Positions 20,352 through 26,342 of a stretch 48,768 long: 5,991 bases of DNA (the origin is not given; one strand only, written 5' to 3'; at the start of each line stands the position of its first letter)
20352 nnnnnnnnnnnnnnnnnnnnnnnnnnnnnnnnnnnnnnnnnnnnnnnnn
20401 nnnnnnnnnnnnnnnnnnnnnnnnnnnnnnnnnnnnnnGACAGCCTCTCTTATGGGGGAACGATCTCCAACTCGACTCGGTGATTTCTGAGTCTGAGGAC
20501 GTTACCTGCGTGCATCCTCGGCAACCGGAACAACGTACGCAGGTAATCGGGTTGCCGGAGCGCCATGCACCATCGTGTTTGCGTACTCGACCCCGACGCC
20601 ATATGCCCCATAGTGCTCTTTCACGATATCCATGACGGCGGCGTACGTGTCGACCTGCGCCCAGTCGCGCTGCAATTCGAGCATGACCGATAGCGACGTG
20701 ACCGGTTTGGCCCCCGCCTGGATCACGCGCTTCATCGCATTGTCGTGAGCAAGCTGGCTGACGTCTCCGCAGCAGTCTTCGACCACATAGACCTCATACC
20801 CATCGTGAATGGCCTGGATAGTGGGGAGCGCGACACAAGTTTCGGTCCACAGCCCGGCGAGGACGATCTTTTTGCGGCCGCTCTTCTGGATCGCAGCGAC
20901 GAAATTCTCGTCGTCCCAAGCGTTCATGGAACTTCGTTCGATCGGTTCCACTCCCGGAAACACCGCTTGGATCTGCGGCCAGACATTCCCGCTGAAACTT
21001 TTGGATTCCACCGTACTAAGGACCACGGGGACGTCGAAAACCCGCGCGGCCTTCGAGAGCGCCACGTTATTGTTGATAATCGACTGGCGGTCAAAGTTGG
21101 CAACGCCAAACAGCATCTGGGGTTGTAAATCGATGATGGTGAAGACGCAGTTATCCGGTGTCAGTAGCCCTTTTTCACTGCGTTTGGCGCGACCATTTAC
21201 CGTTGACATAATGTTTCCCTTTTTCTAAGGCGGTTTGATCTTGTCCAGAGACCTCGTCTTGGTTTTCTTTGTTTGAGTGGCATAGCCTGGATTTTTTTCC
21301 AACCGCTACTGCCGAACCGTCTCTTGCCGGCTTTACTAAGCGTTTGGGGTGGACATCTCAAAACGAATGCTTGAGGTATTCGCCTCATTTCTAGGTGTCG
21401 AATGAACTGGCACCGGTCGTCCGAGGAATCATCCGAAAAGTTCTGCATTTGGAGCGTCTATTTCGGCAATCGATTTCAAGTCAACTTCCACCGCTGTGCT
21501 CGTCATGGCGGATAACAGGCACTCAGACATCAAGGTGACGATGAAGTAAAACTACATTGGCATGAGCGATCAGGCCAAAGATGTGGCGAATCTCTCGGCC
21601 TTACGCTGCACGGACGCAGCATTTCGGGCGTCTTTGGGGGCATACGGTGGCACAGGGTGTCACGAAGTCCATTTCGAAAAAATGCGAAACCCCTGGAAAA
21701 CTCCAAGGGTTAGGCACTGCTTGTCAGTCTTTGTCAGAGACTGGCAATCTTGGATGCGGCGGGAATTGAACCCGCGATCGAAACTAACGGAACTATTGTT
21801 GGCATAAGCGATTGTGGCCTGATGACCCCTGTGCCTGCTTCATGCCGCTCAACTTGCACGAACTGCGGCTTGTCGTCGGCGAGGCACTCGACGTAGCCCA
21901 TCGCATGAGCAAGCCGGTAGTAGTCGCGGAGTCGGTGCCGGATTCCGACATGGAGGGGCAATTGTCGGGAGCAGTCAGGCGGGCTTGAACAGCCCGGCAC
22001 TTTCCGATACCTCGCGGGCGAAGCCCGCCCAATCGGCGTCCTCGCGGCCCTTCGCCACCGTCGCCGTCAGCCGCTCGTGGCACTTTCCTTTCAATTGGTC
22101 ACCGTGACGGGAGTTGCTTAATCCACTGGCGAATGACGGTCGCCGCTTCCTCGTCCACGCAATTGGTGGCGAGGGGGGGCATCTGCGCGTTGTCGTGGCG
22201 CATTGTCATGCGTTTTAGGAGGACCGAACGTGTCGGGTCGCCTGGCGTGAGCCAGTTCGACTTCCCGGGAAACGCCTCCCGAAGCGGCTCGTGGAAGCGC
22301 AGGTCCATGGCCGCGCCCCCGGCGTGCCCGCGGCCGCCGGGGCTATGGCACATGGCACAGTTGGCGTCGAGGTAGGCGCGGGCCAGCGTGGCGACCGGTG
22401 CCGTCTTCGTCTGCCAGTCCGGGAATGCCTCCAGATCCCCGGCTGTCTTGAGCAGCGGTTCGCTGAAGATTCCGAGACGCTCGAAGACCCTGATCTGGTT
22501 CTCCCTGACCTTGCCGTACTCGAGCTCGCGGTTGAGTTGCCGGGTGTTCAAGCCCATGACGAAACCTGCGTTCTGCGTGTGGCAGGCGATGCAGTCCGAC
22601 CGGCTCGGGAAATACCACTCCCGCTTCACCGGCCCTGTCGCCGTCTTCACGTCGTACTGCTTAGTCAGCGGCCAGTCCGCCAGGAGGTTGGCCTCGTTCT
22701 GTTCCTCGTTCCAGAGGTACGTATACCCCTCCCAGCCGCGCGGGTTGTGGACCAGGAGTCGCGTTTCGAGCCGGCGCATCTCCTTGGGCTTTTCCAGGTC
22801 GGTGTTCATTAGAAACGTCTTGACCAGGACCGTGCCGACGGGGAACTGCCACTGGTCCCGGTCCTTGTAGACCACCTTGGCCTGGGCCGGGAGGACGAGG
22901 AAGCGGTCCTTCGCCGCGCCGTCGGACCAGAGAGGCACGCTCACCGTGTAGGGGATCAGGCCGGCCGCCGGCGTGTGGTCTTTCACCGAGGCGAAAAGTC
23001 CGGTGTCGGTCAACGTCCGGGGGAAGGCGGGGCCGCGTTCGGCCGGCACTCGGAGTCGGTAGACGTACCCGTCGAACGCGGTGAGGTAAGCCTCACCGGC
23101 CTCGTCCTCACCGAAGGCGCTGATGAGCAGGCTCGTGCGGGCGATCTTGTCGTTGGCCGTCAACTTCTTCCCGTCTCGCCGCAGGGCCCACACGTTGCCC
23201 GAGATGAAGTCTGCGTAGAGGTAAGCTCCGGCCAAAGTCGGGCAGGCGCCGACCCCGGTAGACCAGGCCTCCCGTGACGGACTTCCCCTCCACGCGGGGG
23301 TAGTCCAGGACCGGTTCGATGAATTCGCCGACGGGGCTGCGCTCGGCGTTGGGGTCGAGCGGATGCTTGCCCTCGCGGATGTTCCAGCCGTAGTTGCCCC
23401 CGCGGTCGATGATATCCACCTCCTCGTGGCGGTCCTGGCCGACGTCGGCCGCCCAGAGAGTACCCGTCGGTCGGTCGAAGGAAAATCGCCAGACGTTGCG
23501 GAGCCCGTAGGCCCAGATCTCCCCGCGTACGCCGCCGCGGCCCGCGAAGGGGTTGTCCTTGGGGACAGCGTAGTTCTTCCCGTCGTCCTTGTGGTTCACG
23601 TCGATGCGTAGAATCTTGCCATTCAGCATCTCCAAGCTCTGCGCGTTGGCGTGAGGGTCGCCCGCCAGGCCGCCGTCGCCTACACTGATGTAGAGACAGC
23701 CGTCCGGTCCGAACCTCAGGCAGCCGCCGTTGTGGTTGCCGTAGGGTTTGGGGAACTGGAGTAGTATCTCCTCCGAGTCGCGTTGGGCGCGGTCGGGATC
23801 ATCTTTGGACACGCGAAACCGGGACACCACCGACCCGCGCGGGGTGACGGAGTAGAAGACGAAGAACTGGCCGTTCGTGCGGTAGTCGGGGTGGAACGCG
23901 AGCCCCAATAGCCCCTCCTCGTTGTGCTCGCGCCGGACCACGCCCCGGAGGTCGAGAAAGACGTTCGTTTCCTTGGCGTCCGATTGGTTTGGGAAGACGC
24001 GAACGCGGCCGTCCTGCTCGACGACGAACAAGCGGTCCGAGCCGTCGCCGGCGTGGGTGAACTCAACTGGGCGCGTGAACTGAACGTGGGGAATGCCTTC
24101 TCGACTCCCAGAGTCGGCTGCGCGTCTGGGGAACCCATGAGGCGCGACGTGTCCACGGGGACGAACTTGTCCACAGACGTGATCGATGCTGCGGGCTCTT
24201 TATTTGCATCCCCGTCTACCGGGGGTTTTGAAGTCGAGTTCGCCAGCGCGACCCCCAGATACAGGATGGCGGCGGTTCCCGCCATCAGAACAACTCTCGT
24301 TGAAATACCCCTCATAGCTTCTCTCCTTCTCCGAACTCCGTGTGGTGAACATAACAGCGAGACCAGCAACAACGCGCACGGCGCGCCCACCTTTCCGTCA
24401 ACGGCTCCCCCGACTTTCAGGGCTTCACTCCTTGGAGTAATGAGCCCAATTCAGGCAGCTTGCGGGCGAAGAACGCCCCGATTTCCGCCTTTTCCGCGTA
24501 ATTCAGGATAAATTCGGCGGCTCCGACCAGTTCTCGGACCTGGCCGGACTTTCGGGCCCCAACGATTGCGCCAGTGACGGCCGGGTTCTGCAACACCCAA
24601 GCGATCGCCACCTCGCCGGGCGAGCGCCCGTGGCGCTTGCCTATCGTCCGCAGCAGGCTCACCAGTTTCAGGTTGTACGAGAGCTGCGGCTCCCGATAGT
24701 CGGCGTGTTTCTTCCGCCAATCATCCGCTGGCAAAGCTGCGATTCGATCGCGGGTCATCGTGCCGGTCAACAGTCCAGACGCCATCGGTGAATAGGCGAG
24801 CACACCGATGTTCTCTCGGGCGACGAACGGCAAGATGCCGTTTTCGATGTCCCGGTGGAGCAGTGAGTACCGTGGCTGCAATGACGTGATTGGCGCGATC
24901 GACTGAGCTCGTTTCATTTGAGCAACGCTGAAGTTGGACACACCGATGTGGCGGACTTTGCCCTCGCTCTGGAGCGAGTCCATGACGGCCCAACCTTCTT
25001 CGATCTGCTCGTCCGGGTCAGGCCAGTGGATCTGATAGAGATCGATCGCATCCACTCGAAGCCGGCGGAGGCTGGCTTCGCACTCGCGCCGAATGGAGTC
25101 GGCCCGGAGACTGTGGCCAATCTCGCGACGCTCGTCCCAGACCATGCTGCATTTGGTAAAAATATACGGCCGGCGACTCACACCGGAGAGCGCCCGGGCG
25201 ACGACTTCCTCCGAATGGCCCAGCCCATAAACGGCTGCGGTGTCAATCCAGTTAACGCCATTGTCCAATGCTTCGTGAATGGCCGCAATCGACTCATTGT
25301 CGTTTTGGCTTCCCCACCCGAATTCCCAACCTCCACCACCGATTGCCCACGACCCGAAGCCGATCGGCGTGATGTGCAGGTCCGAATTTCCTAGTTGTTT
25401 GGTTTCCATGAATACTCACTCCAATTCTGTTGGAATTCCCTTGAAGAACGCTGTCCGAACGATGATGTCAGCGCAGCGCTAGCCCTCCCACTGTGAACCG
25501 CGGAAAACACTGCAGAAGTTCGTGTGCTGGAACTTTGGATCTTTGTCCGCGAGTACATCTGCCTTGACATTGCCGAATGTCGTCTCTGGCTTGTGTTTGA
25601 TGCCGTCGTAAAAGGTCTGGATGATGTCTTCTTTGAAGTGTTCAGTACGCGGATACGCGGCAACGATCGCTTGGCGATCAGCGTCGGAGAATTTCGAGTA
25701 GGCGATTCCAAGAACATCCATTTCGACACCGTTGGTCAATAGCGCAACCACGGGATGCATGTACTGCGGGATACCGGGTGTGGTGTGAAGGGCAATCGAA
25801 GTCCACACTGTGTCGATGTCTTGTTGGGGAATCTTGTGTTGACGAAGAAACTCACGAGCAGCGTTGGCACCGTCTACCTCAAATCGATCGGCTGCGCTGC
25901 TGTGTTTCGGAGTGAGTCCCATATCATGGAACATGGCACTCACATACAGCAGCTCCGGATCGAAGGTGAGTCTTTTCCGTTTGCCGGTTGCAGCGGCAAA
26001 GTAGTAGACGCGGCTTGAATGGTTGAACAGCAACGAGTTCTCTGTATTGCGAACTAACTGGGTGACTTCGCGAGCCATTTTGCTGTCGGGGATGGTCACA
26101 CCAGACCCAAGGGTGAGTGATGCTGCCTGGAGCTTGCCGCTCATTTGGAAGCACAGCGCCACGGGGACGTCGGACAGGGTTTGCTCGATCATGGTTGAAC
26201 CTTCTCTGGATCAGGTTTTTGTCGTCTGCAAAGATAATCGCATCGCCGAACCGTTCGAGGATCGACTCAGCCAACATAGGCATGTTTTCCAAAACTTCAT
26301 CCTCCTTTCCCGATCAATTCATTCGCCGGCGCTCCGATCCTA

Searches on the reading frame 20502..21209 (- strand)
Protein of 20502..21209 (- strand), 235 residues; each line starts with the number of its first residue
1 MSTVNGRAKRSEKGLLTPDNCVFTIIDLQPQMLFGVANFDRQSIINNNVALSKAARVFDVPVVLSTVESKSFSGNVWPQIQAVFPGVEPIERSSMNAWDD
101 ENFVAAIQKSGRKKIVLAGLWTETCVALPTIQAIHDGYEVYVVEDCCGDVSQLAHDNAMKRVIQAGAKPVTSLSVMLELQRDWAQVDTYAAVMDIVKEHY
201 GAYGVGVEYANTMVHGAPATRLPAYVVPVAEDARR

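Call 49: search_protein_families(library=ncbifam, proteins=[window:20502-21209:-], max_evalue=1e-8)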
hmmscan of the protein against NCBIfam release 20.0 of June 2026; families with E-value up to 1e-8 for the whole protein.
window:20502-21209:- (235 aa): 1 family
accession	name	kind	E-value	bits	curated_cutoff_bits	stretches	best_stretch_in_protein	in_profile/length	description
NF041461.1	C_hydro_YcaC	equivalog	3.8e-41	140.8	310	1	17-193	6-184/201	isochorismate family cysteine hydrolase YcaC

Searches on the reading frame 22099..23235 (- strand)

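Call 49: search_protein_families(library=ncbifam, proteins=[window:22099-23235:-], max_evalue=1e-8)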
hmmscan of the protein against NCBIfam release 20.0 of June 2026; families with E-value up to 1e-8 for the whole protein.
window:22099-23235:- (378 aa): 1 family
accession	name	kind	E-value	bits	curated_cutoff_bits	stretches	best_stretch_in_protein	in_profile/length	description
TIGR03806.1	chp_HNE_0200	subfamily_domain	5.6e-79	265.5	313.3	1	72-375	2-314/314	SO2930 family diheme c-type cytochrome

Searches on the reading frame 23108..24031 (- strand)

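Call 49: search_protein_families(library=ncbifam, proteins=[window:23108-24031:-], max_evalue=1e-8)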
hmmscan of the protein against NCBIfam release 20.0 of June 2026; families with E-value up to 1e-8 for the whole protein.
window:23108-24031:- (307 aa): 1 family
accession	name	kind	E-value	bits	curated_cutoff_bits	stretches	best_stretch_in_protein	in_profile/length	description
TIGR03606.1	non_repeat_PQQ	subfamily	1.3e-23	83.6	434.55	1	18-217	59-268/454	glucose/sorbosone family PQQ-dependent dehydrogenase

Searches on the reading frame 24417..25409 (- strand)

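Call 49: search_protein_families(library=ncbifam, proteins=[window:24417-25409:-], max_evalue=1e-8)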
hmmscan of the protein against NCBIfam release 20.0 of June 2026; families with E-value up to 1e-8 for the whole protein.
window:24417-25409:- (330 aa): 7 families
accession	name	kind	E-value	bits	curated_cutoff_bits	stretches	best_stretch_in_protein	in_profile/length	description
NF049922.1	MethglyxlRedYdjG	equivalog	1.8e-55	188.3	550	1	1-306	1-313/326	NADH-dependent methylglyoxal reductase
NF007695.0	PRK10376.1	subfamily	2.2e-31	109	280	1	9-210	13-216/290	oxidoreductase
TIGR01293.1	Kv_beta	subfamily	6.1e-25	87.9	365.4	1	1-301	1-304/319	voltage-dependent potassium channel subunit beta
NF007912.0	PRK10625.1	equivalog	8e-25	87.9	415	1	31-312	22-336/346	NADP(H)-dependent aldo-keto reductase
NF008598.0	PRK11565.1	equivalog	4e-22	78.6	425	1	35-212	25-192/275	2,5-didehydrogluconate reductase DkgA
NF008377.0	PRK11172.1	equivalog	5.7e-22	78.2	327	1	36-216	14-188/267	2,5-didehydrogluconate reductase DkgB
NF007388.0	PRK09912.1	subfamily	7.4e-20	71.1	448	1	28-300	33-317/346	L-glyceraldehyde 3-phosphate reductase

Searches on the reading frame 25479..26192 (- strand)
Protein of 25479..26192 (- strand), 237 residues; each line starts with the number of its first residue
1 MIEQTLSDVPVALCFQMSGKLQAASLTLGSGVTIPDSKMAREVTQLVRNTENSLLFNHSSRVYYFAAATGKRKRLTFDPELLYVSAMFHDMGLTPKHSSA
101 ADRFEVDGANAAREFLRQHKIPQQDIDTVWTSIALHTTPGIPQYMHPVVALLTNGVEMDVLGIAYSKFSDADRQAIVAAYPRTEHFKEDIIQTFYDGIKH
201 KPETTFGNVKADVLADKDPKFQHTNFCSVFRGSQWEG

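Call 49: search_protein_families(library=ncbifam, proteins=[window:25479-26192:-], max_evalue=1e-8)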
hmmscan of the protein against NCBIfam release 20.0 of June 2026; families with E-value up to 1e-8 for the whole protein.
window:25479-26192:- (237 aa): 1 family
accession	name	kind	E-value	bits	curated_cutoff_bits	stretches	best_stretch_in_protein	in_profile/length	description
TIGR03401.1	cyanamide_fam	subfamily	2.1e-16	60.1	109.85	1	15-185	16-190/228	HD domain protein, cyanamide hydratase family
